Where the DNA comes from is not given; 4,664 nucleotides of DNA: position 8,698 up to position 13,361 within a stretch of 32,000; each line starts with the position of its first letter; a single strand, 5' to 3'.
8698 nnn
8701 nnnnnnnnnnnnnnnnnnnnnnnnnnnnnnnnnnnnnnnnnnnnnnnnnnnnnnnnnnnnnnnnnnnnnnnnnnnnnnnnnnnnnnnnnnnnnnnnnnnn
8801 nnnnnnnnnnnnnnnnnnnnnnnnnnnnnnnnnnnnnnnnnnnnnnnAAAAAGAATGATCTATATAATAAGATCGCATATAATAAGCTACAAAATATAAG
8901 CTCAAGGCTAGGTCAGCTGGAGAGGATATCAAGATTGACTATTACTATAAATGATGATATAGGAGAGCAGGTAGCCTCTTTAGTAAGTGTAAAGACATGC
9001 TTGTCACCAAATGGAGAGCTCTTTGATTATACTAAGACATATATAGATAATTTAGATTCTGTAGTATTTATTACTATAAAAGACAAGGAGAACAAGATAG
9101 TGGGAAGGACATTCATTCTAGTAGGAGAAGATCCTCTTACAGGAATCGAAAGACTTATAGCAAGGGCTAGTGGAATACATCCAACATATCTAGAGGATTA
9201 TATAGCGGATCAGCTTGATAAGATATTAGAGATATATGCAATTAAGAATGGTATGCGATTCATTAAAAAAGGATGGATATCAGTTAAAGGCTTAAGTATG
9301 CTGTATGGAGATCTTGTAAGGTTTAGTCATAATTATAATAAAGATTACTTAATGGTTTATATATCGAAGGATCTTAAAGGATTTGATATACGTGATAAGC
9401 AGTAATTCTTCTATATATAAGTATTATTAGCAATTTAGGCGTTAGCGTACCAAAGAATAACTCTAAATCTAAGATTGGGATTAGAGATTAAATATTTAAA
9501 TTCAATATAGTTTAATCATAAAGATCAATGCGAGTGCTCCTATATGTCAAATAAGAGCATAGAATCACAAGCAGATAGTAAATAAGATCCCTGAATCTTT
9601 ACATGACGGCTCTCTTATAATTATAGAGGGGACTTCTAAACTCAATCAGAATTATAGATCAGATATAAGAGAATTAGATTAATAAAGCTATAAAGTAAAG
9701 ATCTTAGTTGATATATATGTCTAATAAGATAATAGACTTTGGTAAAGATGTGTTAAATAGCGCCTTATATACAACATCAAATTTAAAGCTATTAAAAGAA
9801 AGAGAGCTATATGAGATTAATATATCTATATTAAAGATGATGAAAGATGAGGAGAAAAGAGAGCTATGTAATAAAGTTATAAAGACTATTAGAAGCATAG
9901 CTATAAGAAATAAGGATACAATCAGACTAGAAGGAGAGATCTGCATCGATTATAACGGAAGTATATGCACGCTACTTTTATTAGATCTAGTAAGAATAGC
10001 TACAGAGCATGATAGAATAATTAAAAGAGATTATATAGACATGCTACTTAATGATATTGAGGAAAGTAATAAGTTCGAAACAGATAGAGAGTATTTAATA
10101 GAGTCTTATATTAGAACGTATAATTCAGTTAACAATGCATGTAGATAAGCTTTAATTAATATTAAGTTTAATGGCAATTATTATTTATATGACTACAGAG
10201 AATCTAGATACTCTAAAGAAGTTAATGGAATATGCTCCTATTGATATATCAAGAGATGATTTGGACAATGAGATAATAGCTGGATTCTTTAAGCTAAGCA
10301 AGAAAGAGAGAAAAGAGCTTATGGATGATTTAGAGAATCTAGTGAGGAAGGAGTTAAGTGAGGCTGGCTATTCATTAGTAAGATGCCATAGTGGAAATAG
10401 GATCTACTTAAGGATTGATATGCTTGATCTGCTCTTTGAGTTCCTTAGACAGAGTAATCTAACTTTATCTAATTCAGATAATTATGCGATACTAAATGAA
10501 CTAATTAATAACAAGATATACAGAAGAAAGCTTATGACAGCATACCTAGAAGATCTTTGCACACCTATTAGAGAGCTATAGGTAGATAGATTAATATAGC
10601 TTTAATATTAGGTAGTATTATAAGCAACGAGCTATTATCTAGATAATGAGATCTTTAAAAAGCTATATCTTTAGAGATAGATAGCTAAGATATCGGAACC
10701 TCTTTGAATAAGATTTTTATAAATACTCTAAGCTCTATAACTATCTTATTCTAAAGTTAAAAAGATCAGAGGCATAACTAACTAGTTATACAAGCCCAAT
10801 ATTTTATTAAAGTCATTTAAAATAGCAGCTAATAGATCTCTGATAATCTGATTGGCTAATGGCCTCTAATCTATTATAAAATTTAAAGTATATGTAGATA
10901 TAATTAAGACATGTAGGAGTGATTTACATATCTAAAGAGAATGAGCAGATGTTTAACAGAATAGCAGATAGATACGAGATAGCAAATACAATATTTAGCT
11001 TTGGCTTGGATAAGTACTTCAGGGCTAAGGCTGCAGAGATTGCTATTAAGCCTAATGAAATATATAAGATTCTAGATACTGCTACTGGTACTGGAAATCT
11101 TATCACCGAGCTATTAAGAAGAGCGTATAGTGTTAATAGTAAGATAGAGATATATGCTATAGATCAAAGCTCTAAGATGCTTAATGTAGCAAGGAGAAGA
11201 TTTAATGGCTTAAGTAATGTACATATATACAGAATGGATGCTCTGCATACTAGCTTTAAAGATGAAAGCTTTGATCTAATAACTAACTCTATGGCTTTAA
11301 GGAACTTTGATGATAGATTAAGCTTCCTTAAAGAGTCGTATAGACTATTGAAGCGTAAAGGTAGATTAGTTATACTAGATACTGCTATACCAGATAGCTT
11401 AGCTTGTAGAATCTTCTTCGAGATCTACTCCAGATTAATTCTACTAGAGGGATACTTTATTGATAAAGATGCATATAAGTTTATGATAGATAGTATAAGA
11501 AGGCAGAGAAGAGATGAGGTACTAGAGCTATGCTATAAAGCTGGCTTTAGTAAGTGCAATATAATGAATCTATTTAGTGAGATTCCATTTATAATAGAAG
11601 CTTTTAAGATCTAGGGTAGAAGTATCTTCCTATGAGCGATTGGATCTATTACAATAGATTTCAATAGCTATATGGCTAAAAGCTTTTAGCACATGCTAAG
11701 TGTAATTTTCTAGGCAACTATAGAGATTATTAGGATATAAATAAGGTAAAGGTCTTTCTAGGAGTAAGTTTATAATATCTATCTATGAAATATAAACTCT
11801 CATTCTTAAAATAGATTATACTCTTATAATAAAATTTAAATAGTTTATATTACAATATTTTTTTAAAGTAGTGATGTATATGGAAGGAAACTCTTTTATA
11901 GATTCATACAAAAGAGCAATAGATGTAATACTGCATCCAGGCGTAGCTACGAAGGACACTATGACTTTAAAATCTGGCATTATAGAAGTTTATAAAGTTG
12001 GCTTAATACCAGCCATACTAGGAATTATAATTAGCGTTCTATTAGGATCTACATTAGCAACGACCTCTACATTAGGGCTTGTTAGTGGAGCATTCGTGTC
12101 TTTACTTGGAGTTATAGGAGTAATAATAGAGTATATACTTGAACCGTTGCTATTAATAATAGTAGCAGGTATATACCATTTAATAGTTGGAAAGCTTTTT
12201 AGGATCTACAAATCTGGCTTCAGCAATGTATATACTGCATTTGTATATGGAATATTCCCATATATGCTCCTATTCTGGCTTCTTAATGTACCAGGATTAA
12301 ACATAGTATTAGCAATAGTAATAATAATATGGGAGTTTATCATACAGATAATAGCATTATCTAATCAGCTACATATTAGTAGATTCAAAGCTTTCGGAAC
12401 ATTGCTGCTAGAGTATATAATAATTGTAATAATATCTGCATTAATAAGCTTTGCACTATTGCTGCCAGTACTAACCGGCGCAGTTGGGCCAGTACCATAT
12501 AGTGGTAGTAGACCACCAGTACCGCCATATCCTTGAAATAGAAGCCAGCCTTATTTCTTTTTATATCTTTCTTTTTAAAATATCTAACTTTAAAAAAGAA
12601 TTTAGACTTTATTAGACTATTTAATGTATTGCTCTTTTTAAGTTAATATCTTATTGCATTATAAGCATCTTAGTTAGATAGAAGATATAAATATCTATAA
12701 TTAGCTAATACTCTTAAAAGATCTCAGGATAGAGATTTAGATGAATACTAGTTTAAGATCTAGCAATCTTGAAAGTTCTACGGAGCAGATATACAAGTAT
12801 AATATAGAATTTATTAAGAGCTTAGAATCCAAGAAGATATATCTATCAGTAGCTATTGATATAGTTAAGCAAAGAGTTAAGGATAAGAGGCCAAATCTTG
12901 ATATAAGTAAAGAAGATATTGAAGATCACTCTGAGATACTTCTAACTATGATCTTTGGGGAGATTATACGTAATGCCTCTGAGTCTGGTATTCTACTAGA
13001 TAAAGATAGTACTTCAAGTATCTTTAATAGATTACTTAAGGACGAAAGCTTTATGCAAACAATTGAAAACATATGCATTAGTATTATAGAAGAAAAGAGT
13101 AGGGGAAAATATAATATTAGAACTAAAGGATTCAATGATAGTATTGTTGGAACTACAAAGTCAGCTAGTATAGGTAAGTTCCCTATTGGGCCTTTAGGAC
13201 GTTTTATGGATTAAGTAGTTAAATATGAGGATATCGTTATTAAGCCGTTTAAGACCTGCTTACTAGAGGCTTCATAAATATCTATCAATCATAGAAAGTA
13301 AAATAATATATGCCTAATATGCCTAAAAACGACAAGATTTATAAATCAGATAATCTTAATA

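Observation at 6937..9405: Two full-length paralogous ~800-aa helical proteins ending in a shared Cys...His domain of no family I can name (second copy at 15604-17991)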

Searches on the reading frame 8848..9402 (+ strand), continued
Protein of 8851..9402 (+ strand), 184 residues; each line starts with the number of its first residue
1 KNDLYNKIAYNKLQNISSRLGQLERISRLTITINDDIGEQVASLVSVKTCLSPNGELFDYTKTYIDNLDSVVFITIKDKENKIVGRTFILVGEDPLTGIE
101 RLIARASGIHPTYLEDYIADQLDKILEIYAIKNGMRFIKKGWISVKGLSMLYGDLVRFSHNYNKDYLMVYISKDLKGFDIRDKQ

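Call 89: search_protein_families(library=pfam, proteins=[P0003, P0004, P0008, P0009, P0013, P0019, P0021, P0023, P0024, P0025], max_evalue=0.01)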
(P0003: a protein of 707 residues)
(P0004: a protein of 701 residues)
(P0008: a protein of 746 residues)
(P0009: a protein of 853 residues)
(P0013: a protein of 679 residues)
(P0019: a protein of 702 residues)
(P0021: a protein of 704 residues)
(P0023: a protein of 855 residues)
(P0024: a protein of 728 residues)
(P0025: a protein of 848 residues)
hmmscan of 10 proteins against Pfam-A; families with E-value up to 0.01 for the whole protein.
P0003 (707 aa): 0 families

P0004 (701 aa): 1 family
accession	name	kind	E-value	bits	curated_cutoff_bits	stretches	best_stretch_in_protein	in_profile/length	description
PF04519.19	Bactofilin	-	2.8e-06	27.9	27.9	1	33-96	23-83/98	Polymer-forming cytoskeletal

P0008 (746 aa): 0 families

P0009 (853 aa): 1 family
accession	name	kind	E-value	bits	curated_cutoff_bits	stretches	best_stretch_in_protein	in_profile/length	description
PF09398.16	FOP_dimer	-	0.0019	18.9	29.4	1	566-597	4-35/81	FOP N terminal dimerisation domain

P0013 (679 aa): 0 families

P0019 (702 aa): 0 families

P0021 (704 aa): 0 families

P0023 (855 aa): 0 families

P0024 (728 aa): 0 families

P0025 (848 aa): 0 families

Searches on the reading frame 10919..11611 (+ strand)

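Call 8: search_protein_families(library=pfam, proteins=[window:10919-11611:+], max_evalue=0.01)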
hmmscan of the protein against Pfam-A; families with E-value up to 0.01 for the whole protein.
window:10919-11611:+ (231 aa): 9 families
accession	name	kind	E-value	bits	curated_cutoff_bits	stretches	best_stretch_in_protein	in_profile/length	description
PF01209.24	Ubie_methyltran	-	2.6e-33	115.7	20.1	1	9-218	10-221/233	ubiE/COQ5 methyltransferase family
PF08241.18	Methyltransf_11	-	1.1e-18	68.1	21.2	1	52-152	1-95/95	Methyltransferase domain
PF13649.12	Methyltransf_25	-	6.1e-18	65.7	27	1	51-148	1-97/97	Methyltransferase domain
PF13847.12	Methyltransf_31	-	1.1e-17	64.4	27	1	49-156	5-113/145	Methyltransferase domain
PF08242.18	Methyltransf_12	-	8.3e-13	49.3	30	1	52-150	1-98/98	Methyltransferase domain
PF13489.12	Methyltransf_23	-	2.2e-08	34.5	27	1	46-159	21-123/164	Methyltransferase domain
PF00398.26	RrnaAD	-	0.00054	19.6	24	1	43-116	26-93/263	Ribosomal RNA adenine dimethylase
PF05175.20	MTS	-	0.0011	19.1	23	1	48-153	32-139/170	Methyltransferase small domain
PF05219.18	DREV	-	0.0018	17.9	26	1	39-152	84-186/265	DREV methyltransferase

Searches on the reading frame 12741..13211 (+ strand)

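Call 8: search_protein_families(library=pfam, proteins=[window:12741-13211:+], max_evalue=0.01)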
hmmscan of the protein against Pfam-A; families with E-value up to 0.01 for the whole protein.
window:12741-13211:+ (157 aa): 1 family
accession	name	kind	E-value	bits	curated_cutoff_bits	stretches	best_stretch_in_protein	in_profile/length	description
PF20813.2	FhbB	-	0.0057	17.3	27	0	119-144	46-71/80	Factor H binding protein B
